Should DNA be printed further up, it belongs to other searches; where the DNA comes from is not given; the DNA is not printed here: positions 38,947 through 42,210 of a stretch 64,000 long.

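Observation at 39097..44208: Wzm/Wzt exporter followed by a single 987-aa methyltransferase / coiled-coil / GT2 / GT-B protein: candidate fused chain-terminator, molecular ruler and polymerase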

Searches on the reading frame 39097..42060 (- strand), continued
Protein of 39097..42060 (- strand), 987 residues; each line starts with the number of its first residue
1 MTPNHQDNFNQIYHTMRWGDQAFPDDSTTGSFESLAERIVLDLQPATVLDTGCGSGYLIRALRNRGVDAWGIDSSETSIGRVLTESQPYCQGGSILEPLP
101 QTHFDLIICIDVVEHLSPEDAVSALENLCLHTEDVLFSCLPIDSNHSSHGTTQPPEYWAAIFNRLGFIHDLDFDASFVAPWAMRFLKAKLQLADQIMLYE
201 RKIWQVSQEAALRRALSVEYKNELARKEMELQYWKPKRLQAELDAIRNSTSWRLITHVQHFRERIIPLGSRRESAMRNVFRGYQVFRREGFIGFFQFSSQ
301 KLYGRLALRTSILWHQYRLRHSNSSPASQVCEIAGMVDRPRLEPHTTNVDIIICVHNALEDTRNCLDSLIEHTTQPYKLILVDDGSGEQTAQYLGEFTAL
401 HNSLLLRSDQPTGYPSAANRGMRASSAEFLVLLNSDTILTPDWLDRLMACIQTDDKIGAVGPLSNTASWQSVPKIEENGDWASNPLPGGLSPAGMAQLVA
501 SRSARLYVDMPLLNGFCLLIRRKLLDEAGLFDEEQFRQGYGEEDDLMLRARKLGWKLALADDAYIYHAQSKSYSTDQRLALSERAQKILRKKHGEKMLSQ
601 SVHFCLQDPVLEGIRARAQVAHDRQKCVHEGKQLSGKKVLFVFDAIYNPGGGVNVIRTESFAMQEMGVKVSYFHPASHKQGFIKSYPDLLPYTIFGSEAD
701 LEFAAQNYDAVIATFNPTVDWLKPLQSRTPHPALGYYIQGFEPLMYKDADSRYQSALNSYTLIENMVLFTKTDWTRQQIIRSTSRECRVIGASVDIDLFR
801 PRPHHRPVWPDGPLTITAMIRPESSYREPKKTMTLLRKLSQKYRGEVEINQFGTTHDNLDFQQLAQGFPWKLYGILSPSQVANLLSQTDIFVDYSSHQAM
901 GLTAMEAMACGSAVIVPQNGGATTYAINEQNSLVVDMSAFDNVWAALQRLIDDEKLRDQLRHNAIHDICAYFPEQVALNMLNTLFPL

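Call 28: search_protein_families(library=pfam, proteins=[L006:9474-12473:+, L013:8834-12115:+, L014:7527-10928:+, L022:8945-12337:+, L034:8537-12232:+, L049:9101-12376:+, L039:8231-12247:+, L044:9068-12217:+], max_evalue=0.0001)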
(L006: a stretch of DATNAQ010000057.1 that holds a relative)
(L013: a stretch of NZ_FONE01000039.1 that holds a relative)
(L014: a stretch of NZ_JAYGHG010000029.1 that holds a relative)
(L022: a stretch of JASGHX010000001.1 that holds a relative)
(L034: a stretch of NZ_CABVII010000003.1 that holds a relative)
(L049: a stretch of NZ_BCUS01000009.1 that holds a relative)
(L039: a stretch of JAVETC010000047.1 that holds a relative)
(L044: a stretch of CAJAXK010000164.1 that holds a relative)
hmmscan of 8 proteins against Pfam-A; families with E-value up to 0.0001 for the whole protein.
L006:9474-12473:+ (999 aa): 11 families
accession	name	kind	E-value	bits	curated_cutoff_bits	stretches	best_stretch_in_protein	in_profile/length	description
PF00535.33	Glycos_transf_2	-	7.6e-23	81.7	23.3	1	358-456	2-101/168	Glycosyl transferase family 2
PF13641.12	Glyco_tranf_2_3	-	1.2e-17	65.1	27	1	356-582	3-219/230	Glycosyltransferase like family 2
PF13489.12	Methyltransf_23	-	4.4e-12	46.5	27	1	55-134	21-101/164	Methyltransferase domain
PF00534.26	Glycos_transf_1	-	4.9e-11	42.9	26.4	1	836-971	28-168/172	Glycosyl transferases group 1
PF13692.12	Glyco_trans_1_4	-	2.4e-10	41.3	27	1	849-961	28-142/142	Glycosyl transferases group 1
PF13649.12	Methyltransf_25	-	6e-10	40.1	27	1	60-142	1-92/97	Methyltransferase domain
PF08241.18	Methyltransf_11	-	1.1e-08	36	21.2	1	61-141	1-85/95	Methyltransferase domain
PF08242.18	Methyltransf_12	-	2.2e-08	35.2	30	1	61-137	1-86/98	Methyltransferase domain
PF10111.15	Glyco_tranf_2_2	-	2.1e-07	31.2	27.3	1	358-556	2-198/276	Glycosyltransferase like family 2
PF13712.12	Glyco_tranf_2_5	-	4.3e-05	23.8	27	1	417-578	37-193/210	Glycosyltransferase like family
PF13524.12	Glyco_trans_1_2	-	6.1e-05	23.4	25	0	850-980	10-133/144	Glycosyl transferase-like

L013:8834-12115:+ (1093 aa): 6 families
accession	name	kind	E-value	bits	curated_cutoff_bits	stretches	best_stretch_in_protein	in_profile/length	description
PF00535.33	Glycos_transf_2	-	1.2e-43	149.4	23.3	2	454-631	2-167/168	Glycosyl transferase family 2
PF13641.12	Glyco_tranf_2_3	-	1.6e-23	84.3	27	1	454-676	5-217/230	Glycosyltransferase like family 2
PF00534.26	Glycos_transf_1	-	3e-16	59.9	26.4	1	977-1069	77-169/172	Glycosyl transferases group 1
PF10111.15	Glyco_tranf_2_2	-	4.4e-14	53.1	27.3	2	454-556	2-108/276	Glycosyltransferase like family 2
PF13692.12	Glyco_trans_1_4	-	2.1e-12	48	27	1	951-1058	33-142/142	Glycosyl transferases group 1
PF13712.12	Glyco_tranf_2_5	-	8.3e-07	29.4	27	1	512-673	36-192/210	Glycosyltransferase like family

L014:7527-10928:+ (1133 aa): 12 families
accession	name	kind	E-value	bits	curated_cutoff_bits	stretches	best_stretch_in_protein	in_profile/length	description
PF00535.33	Glycos_transf_2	-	2.8e-21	76.6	23.3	1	494-604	2-113/168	Glycosyl transferase family 2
PF13489.12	Methyltransf_23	-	1.2e-18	67.8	27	1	22-178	13-159/164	Methyltransferase domain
PF13847.12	Methyltransf_31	-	2.1e-15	57.1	27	1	30-133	2-113/145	Methyltransferase domain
PF08242.18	Methyltransf_12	-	4.8e-14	53.3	30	1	36-126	1-97/98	Methyltransferase domain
PF00534.26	Glycos_transf_1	-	8.5e-14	51.9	26.4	1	978-1109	35-170/172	Glycosyl transferases group 1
PF08241.18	Methyltransf_11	-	2.8e-13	50.7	21.2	1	36-128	1-94/95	Methyltransferase domain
PF13641.12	Glyco_tranf_2_3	-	9.5e-13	49.1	27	1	494-715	5-216/230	Glycosyltransferase like family 2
PF07021.18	MetW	-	1.3e-12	48.2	21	1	22-150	4-129/193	Methionine biosynthesis protein MetW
PF13692.12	Glyco_trans_1_4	-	1.4e-10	42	27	1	972-1096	16-141/142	Glycosyl transferases group 1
PF13649.12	Methyltransf_25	-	3.1e-10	41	27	1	35-125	1-97/97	Methyltransferase domain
PF13712.12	Glyco_tranf_2_5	-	2.8e-08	34.2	27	1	549-712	33-191/210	Glycosyltransferase like family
PF10111.15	Glyco_tranf_2_2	-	3.3e-06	27.3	27.3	1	494-694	2-200/276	Glycosyltransferase like family 2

L022:8945-12337:+ (1130 aa): 9 families
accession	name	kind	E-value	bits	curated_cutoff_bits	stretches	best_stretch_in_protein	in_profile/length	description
PF00535.33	Glycos_transf_2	-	2.8e-38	131.9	23.3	2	481-591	2-113/168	Glycosyl transferase family 2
PF13641.12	Glyco_tranf_2_3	-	5.4e-24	85.9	27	2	479-709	3-222/230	Glycosyltransferase like family 2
PF10111.15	Glyco_tranf_2_2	-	1.5e-15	57.8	27.3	2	95-230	70-220/276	Glycosyltransferase like family 2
PF00534.26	Glycos_transf_1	-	9e-14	51.8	26.4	1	1006-1097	78-169/172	Glycosyl transferases group 1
PF13692.12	Glyco_trans_1_4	-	4e-12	47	27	1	969-1084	24-140/142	Glycosyl transferases group 1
PF13632.12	Glyco_trans_2_3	-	9.4e-08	32.5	27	0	110-257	2-136/198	Glycosyl transferase family group 2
PF13712.12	Glyco_tranf_2_5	-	1.9e-06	28.2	27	1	539-702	36-194/210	Glycosyltransferase like family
PF13524.12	Glyco_trans_1_2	-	3.9e-06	27.3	25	1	981-1099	16-127/144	Glycosyl transferase-like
PF13506.12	Glyco_transf_21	-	5.3e-05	23.2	21.7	0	548-662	22-121/174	Glycosyl transferase family 21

L034:8537-12232:+ (1231 aa): 8 families
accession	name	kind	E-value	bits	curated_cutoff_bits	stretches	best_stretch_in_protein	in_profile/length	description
PF21912.2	Glyco_transf_99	-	1.1e-56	192.2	27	1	4-180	1-179/179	Glycosyltransferase 99 family N-terminal domain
PF00535.33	Glycos_transf_2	-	2.2e-20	73.7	23.3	1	591-768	2-166/168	Glycosyl transferase family 2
PF13641.12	Glyco_tranf_2_3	-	2.7e-12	47.6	27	1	590-813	4-216/230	Glycosyltransferase like family 2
PF05159.20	Capsule_synth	-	8.5e-10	39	20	1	196-324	118-268/310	Capsule polysaccharide biosynthesis protein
PF00534.26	Glycos_transf_1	-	1.5e-09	38.1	26.4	1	1101-1201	67-167/172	Glycosyl transferases group 1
PF10111.15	Glyco_tranf_2_2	-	1.6e-08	34.8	27.3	1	591-815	2-223/276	Glycosyltransferase like family 2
PF13712.12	Glyco_tranf_2_5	-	6e-08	33.1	27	1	652-811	39-192/210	Glycosyltransferase like family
PF13692.12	Glyco_trans_1_4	-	6.1e-08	33.5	27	1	1072-1192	21-142/142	Glycosyl transferases group 1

L049:9101-12376:+ (1091 aa): 9 families
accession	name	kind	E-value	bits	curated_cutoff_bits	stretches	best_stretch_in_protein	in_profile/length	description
PF13578.12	Methyltransf_24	-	1.4e-27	97.1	26.3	1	59-174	1-105/105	Methyltransferase domain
PF00535.33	Glycos_transf_2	-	4.3e-22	79.3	23.3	1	447-558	2-116/168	Glycosyl transferase family 2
PF13641.12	Glyco_tranf_2_3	-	3.8e-18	66.8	27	1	445-670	3-217/230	Glycosyltransferase like family 2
PF00534.26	Glycos_transf_1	-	1.3e-17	64.4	26.4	1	920-1062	25-171/172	Glycosyl transferases group 1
PF13692.12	Glyco_trans_1_4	-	1.3e-15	58.4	27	1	917-1049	9-142/142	Glycosyl transferases group 1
PF10111.15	Glyco_tranf_2_2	-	1.3e-08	35.1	27.3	1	447-655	2-207/276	Glycosyltransferase like family 2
PF13524.12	Glyco_trans_1_2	-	1.3e-05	25.6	25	0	934-1065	8-130/144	Glycosyl transferase-like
PF13632.12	Glyco_trans_2_3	-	1.7e-05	25.2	27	1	525-673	1-132/198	Glycosyl transferase family group 2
PF13712.12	Glyco_tranf_2_5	-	3.3e-05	24.2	27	1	507-667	38-192/210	Glycosyltransferase like family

L039:8231-12247:+ (1338 aa): 9 families
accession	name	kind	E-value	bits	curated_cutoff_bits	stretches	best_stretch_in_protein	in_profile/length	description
PF00535.33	Glycos_transf_2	-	6.4e-36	124.3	23.3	2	697-873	2-165/168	Glycosyl transferase family 2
PF02585.22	PIG-L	-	1.1e-24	87.9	28.2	1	23-142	1-127/129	GlcNAc-PI de-N-acetylase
PF00534.26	Glycos_transf_1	-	5.2e-21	75.4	26.4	1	1159-1311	13-169/172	Glycosyl transferases group 1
PF13641.12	Glyco_tranf_2_3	-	2.4e-18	67.4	27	1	697-920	5-217/230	Glycosyltransferase like family 2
PF13692.12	Glyco_trans_1_4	-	7.9e-17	62.3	27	1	1172-1300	13-142/142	Glycosyl transferases group 1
PF10111.15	Glyco_tranf_2_2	-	6.9e-16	59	27.3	1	697-797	2-106/276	Glycosyltransferase like family 2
PF13632.12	Glyco_trans_2_3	-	1.5e-06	28.6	27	0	335-439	1-110/198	Glycosyl transferase family group 2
PF13712.12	Glyco_tranf_2_5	-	4.7e-06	26.9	27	1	755-915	36-190/210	Glycosyltransferase like family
PF22772.2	WsaF_C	-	6.3e-05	23.3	27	0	1162-1262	2-102/133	WsaF, C-terminal domain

L044:9068-12217:+ (1049 aa): 6 families
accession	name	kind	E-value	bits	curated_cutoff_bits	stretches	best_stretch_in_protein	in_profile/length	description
PF13578.12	Methyltransf_24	-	5.9e-24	85.4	26.3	1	40-156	1-105/105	Methyltransferase domain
PF00535.33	Glycos_transf_2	-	2.8e-18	66.9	23.3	1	411-514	2-105/168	Glycosyl transferase family 2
PF00534.26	Glycos_transf_1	-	4.4e-11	43.1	26.4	1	884-1017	25-162/172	Glycosyl transferases group 1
PF13641.12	Glyco_tranf_2_3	-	3e-10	41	27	1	411-641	5-224/230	Glycosyltransferase like family 2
PF13692.12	Glyco_trans_1_4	-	1.3e-07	32.4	27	1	885-1012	13-141/142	Glycosyl transferases group 1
PF10111.15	Glyco_tranf_2_2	-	8e-05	22.7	27.3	0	411-635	2-223/276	Glycosyltransferase like family 2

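Call 31: search_protein_families(library=ncbifam, proteins=[window:39097-42060:-], max_evalue=0.01)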
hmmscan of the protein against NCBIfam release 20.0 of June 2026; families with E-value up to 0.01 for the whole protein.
window:39097-42060:- (987 aa): 47 families (the best 25 are shown)
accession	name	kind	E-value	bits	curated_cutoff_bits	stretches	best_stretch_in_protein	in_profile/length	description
TIGR03965.1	mycofact_glyco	equivalog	2.7e-22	79.3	280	1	339-570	66-283/467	mycofactocin biosynthesis glycosyltransferase MftF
NF041875.1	EPS_EpsD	equivalog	1e-15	58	370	1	349-596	1-237/325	exopolysaccharide biosynthesis glycosyltransferase EpsD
NF041876.1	EPS_EpsE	equivalog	2.6e-14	53.3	400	1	776-975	177-383/389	exopolysaccharide biosynthesis GT4 family glycosyltransferase EpsE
NF007482.0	PRK10073.1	equivalog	7.7e-14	51.4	423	1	345-455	4-114/334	glycosyltransferase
TIGR03937.1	PgaC_IcaA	equivalog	9.1e-12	44.6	422.3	1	344-460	42-159/407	poly-beta-1,6-N-acetyl-D-glucosamine synthase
TIGR03999.1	thiol_BshA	equivalog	2.4e-11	43.2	273.7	1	879-982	264-367/375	N-acetyl-alpha-D-glucosaminyl L-malate synthase BshA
NF041394.1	GtaseAglG_Halo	equivalog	2.2e-10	40.3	440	1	348-469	2-123/304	glucosyl-dolichyl phosphate glucuronosyltransferase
NF045667.1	MTase_DVU1556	equivalog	1.2e-08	34.7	155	1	45-109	23-90/213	DVU_1556 family methyltransferase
NF038299.1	EPS_HpsN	equivalog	1.5e-08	34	425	1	349-569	3-222/317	hormogonium polysaccharide biosynthesis glycosyltransferase HpsN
TIGR04283.1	glyco_like_mftF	equivalog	1.8e-08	34.2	182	1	351-457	3-103/221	TIGR04283 family arsenosugar biosynthesis glycosyltransferase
TIGR03088.1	stp2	hypoth_equivalog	2.3e-08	33.5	409.05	1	879-982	264-367/374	TIGR03088 family PEP-CTERM/XrtA system glycosyltransferase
TIGR02021.1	BchM-ChlM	equivalog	4.5e-08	32.8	158.9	1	36-141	45-157/218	magnesium protoporphyrin IX methyltransferase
TIGR03449.1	mycothiol_MshA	equivalog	1.2e-07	31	462.5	1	878-969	294-385/406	D-inositol-3-phosphate glycosyltransferase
TIGR04047.1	MSMEG_0565_glyc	hypoth_equivalog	2.2e-07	30.3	259.85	1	871-964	260-351/373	MSMEG_0565 family glycosyltransferase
TIGR02472.1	sucr_P_syn_N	equivalog_domain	2.8e-07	29.7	576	1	887-972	340-425/439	sucrose-phosphate synthase, putative, glycosyltransferase domain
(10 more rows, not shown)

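Call 32: predict_structure(alignment_id=A1)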
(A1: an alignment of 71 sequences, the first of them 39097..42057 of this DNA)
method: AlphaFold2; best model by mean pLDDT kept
length: 986 residues; sequences in the alignment: 71
mean_pLDDT: 87.7   pTM: 0.71
mean pLDDT of the five models: 87.7, 87.1, 86.0, 84.9, 84.2
residues with pLDDT >= 90: 598; 70-90: 306; 50-70: 69; < 50: 13
segments of 3 or more residues with pLDDT < 50: 1-4, 227-233
pLDDT, mean of each block of 10 residues (from residue 1): 63 77 74 93 95 93 96 87 90 90 95 89 95 92 63 88 91 86 86 77 75 66 52 50 63 71 69 74 76 77 81 85 77 87 96 91 95 97 93 96 92 92 96 94 97 96 87 66 78 92 92 88 96 87 94 96 82 78 88 87 90 91 94 97 84 92 98 93 91 95 94 95 87 94 87 94 94 95 95 95 87 94 89 94 93 93 88 94 96 86 96 93 93 93 95 94 95 97 87
secondary structure, 60 per line:
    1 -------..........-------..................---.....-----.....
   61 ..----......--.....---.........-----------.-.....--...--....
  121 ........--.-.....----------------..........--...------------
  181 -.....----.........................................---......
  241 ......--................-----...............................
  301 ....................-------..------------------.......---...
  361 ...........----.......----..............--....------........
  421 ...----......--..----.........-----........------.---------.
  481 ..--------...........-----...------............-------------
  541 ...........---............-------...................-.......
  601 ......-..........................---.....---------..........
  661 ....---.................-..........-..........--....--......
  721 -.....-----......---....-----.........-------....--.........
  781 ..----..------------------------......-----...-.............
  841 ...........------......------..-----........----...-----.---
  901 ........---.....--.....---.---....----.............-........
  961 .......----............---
elements in order (helices of 4 or more, strands of 3 or more residues): H8-17 H25-42 E46-50 H56-62 E67-72 H75-79 H83-88 E89-91 E105-109 H117-128 E133-137 H154-163 E166-168 E182-186 H191-231 H235-246 H249-264 H270-320 E348-354 H358-371 E376-382 H387-400 E403-406 H413-423 E428-433 H442-450 E456-463 H491-501 E507-509 E516-520 H521-527 H541-551 E555-566 H574-592 H594-606 H608-633 E637-641 H651-664 E668-674 H675-684 H686-691 E692-695 H697-706 E709-712 H715-720 H722-726 E732-737 H741-744 H750-758 E766-769 H772-782 E813-818 H828-845 E846-851 H858-863 H877-884 E889-891 H901-908 E912-916 H920-923 E931-934 H939-951 H953-967 H972-983
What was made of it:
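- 41491..42060 (-): Head: class I SAM-dependent methyltransferase (residues 1-190), proposed chain-capping module. Rossmann-type fold at pLDDT about 90 (call 32).
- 41302..41490 (-): Helical stalk (residues 191-253) ending in the N-S-T-S-W-R-L motif. AF2 helices at true residues 192-232 and 236-247, pLDDT 50-77 and below 50 at about 228-234 (call 32).
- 41026..41301 (-): Basic, aromatic-rich helical region (residues 254-345), proposed membrane-proximal or partner-binding region. AF2 helices at about 250-265 and 271-321 (call 32).
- On K. pneumoniae O7 ORF6 type (methyltransferase-kinase terminator fused to polymerase): No extra domain appears in the model (call 32).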

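Call 35: fold_search(model_id=the predicted structure, library=pdb)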
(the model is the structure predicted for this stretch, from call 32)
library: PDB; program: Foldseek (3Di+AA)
matches with E <= 10: 1858; with E <= 0.001: 710
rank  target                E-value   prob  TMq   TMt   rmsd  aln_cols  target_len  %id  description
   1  3c4q_B                9.1e-15  1.00  0.30  0.71   5.3       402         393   16  Structure of the retaining glycosyltransferase MshA : The first step in mycothiol biosynthesis. Organism : Corynebacte (released 2008-04-01)
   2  3c4q_A                3.5e-14  1.00  0.30  0.71   5.3       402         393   16  Structure of the retaining glycosyltransferase MshA : The first step in mycothiol biosynthesis. Organism : Corynebacte (released 2008-04-01)
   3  3c48_B                9.7e-14  1.00  0.19  0.42  12.1       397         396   15  Structure of the retaining glycosyltransferase MshA: The first step in mycothiol biosynthesis. Organism: Corynebacteri (released 2008-03-25)
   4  3c48_A                1.4e-13  1.00  0.20  0.43  12.1       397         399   16  Structure of the retaining glycosyltransferase MshA: The first step in mycothiol biosynthesis. Organism: Corynebacteri (released 2008-03-25)
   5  2z86_B                5.9e-13  1.00  0.19  0.30  21.5       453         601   17  Crystal structure of chondroitin polymerase from Escherichia coli strain K4 (K4CP) complexed with UDP-GlcUA and UDP (released 2008-09-16)
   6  8dvz                  1.2e-12  1.00  0.30  0.75   4.0       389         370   14  Structure of the Campylobacter concisus glycosyltransferase PglA R282V variant (released 2024-01-17)
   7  7qsg_A                1.8e-12  1.00  0.29  0.69   4.4       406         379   14  Methylmannose polysaccharide mannosyltransferase from M. hassiacum (released 2023-01-25)
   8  2gej                  2.1e-12  1.00  0.28  0.72   4.7       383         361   17  Crystal Structure of phosphatidylinositol mannosyltransferase (PimA) from Mycobacterium smegmatis in complex with GDP-Ma (released 2007-04-03)
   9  6tvp_B                2.2e-12  1.00  0.28  0.63   7.0       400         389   16  Structure of Mycobacterium smegmatis alpha-maltose-1-phosphate synthase GlgM (released 2020-04-22)
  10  2z86_A                2.4e-12  1.00  0.19  0.31  22.4       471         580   16  Crystal structure of chondroitin polymerase from Escherichia coli strain K4 (K4CP) complexed with UDP-GlcUA and UDP (released 2008-09-16)
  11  6kih_A                2.7e-12  1.00  0.29  0.68   5.6       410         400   15  Sucrose-phosphate synthase (tll1590) from Thermosynechococcus elongatus (released 2020-05-27)
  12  2z87_B                2.7e-12  1.00  0.20  0.32  21.8       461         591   16  Crystal structure of chondroitin polymerase from Escherichia coli strain K4 (K4CP) complexed with UDP-GalNAc and UDP (released 2008-09-16)
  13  6tvp_A                4.2e-12  1.00  0.28  0.66   6.6       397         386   17  Structure of Mycobacterium smegmatis alpha-maltose-1-phosphate synthase GlgM (released 2020-04-22)
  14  3fro_A                4.9e-12  1.00  0.27  0.55   7.0       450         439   14  Crystal structure of Pyrococcus abyssi glycogen synthase with open and closed conformations (released 2010-01-12)
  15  6kih_B                6.0e-12  1.00  0.29  0.68   6.0       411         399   16  Sucrose-phosphate synthase (tll1590) from Thermosynechococcus elongatus (released 2020-05-27)
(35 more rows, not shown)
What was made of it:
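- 39100..40155 (-): GT4-like GT-B glycosyltransferase module (residues 636-987). Foldseek hits to MshA, PglA and PimA at E 1e-12 to 1e-14 (call 35).
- Checked: The AlphaFold2 model (pLDDT 87.7, call 32) gives five parts: a methyltransferase fold, helices, a GT-A fold, and a complete GT-B fold of about 350 aa. The GT-B part matches GT4 enzymes MshA, PglA and PimA (TM 0.7-0.75 on the target, call 35).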
